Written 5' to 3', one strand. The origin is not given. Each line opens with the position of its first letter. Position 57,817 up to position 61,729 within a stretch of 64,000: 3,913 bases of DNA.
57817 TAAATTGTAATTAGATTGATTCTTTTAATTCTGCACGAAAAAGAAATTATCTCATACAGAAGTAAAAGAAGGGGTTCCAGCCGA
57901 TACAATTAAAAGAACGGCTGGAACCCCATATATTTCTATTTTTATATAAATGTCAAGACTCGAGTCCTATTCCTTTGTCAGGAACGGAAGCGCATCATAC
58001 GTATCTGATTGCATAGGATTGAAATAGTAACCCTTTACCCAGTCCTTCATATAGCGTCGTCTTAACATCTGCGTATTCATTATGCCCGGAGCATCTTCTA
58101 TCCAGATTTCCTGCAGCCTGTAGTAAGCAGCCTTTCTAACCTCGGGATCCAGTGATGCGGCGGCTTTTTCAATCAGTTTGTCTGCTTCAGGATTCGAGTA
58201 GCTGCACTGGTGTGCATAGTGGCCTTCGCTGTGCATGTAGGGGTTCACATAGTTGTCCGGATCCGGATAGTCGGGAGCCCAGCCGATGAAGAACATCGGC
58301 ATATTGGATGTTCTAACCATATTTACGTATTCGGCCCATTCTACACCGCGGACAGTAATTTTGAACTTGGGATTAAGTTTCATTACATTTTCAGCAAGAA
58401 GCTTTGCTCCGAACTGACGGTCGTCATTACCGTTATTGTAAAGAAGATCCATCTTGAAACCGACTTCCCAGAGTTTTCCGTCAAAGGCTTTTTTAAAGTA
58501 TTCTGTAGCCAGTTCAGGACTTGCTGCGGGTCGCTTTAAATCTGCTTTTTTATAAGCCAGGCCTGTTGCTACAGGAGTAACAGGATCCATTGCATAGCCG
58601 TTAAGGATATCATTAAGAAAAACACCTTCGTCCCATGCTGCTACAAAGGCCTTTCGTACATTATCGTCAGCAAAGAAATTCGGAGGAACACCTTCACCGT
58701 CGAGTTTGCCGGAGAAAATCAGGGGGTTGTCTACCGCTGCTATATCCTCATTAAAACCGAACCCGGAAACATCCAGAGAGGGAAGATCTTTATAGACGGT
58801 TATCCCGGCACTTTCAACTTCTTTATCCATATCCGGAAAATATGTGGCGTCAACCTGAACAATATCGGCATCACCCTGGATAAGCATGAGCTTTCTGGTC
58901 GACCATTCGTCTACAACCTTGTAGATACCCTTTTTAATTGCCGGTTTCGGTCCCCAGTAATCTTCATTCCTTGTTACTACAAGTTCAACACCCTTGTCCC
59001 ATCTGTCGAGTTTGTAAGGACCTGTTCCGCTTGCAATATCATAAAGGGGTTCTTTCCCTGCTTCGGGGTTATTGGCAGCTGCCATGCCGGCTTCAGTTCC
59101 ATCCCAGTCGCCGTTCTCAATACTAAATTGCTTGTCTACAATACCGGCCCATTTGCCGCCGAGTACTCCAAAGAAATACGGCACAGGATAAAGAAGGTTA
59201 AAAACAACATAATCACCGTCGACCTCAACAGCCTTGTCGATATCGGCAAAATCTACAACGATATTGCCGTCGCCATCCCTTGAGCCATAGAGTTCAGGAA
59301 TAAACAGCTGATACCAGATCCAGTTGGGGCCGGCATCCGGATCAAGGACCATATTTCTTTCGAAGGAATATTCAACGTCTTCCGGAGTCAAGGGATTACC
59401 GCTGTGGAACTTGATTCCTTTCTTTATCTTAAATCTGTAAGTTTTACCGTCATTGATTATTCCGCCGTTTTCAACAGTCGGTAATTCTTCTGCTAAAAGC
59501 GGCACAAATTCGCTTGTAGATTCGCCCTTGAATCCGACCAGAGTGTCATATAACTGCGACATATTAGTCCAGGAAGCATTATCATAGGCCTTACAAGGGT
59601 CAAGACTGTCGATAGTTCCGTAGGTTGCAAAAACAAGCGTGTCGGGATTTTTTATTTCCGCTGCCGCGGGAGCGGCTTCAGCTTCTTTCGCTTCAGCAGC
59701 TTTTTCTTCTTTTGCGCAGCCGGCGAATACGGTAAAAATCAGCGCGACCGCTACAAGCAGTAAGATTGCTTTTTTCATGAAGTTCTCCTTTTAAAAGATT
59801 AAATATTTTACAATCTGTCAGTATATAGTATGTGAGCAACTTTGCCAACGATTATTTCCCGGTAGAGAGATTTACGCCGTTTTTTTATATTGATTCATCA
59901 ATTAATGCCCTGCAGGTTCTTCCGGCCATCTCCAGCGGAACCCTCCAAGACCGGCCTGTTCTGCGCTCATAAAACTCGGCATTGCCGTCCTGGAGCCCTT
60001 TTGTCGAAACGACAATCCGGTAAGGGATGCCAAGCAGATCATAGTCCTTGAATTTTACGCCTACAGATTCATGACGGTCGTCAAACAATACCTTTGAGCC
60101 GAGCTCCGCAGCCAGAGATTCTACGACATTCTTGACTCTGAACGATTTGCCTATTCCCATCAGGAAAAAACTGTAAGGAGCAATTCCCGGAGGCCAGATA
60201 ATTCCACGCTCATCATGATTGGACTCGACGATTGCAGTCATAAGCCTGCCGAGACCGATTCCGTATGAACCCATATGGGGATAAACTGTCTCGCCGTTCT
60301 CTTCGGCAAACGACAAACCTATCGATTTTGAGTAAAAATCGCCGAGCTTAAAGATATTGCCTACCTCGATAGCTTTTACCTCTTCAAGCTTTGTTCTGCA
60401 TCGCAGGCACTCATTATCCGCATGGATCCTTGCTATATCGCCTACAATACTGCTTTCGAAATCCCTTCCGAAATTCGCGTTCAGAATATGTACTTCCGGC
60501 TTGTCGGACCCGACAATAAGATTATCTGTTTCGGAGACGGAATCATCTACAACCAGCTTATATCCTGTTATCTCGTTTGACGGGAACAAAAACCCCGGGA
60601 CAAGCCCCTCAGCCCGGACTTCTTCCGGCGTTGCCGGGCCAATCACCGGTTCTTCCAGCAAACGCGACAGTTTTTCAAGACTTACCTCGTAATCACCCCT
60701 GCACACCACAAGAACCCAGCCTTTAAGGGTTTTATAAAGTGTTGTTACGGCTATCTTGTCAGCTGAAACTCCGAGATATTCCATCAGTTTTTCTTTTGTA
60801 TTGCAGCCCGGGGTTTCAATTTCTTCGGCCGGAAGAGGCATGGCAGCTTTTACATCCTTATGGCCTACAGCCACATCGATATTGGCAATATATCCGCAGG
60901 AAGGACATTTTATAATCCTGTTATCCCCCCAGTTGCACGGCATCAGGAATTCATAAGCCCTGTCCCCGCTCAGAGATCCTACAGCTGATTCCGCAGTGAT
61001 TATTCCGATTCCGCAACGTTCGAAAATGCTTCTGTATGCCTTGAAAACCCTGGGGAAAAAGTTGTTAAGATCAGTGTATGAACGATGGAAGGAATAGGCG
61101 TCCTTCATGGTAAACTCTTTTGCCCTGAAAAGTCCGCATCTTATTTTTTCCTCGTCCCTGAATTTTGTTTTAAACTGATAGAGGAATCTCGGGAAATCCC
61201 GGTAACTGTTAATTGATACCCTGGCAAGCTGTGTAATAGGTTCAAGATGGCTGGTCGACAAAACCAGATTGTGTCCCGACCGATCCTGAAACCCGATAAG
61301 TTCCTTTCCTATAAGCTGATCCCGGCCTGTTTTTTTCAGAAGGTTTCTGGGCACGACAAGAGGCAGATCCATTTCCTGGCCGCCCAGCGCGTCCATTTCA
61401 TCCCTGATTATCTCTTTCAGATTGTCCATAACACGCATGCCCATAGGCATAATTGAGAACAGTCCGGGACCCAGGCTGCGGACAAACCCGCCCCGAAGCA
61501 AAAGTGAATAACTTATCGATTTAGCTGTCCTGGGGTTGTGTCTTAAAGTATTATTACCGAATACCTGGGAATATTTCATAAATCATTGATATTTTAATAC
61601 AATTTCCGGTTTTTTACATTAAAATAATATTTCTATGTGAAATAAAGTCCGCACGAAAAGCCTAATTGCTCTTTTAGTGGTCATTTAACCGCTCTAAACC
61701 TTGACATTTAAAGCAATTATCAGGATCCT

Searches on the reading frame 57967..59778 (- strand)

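Call 53: search_protein_families(library=pfam, proteins=[window:57967-59778:-], max_evalue=0.00001)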
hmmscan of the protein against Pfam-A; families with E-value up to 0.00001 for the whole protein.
window:57967-59778:- (603 aa): 1 family
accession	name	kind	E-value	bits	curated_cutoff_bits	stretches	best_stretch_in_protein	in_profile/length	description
PF00496.27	SBP_bac_5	-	2e-63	215.2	32.4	1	90-519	1-365/368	Bacterial extracellular solute-binding proteins, family 5 Middle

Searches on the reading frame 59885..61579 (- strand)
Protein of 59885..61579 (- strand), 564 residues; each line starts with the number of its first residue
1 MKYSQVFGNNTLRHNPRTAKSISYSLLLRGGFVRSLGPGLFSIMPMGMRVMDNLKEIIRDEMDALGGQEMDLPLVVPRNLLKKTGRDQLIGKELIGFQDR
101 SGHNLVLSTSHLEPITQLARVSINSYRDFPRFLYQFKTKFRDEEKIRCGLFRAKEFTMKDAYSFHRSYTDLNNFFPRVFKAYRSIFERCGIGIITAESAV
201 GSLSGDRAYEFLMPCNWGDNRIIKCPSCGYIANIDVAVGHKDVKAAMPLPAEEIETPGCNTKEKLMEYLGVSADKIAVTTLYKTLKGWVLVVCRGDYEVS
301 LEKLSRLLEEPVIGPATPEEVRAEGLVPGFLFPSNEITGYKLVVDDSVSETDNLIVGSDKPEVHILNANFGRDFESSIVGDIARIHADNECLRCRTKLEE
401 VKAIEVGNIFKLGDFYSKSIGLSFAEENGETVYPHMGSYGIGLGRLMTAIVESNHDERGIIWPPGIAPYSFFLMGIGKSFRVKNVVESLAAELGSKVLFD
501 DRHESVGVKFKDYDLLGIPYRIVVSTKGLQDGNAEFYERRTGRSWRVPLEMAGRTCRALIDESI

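Call 53: search_protein_families(library=pfam, proteins=[window:59885-61579:-], max_evalue=0.00001)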
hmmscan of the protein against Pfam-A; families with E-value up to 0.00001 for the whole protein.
window:59885-61579:- (564 aa): 3 families
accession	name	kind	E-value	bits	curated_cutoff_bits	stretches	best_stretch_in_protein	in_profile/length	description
PF00587.30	tRNA-synt_2b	-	9.3e-26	91.4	29.3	1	97-454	3-179/179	tRNA synthetase class II core domain (G, H, P, S and T)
PF04073.20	tRNA_edit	-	1.5e-14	54.5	25.5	1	256-369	1-117/123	Aminoacyl-tRNA editing domain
PF03129.25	HGTP_anticodon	-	1.1e-10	41.9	21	1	482-552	14-87/94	Anticodon binding domain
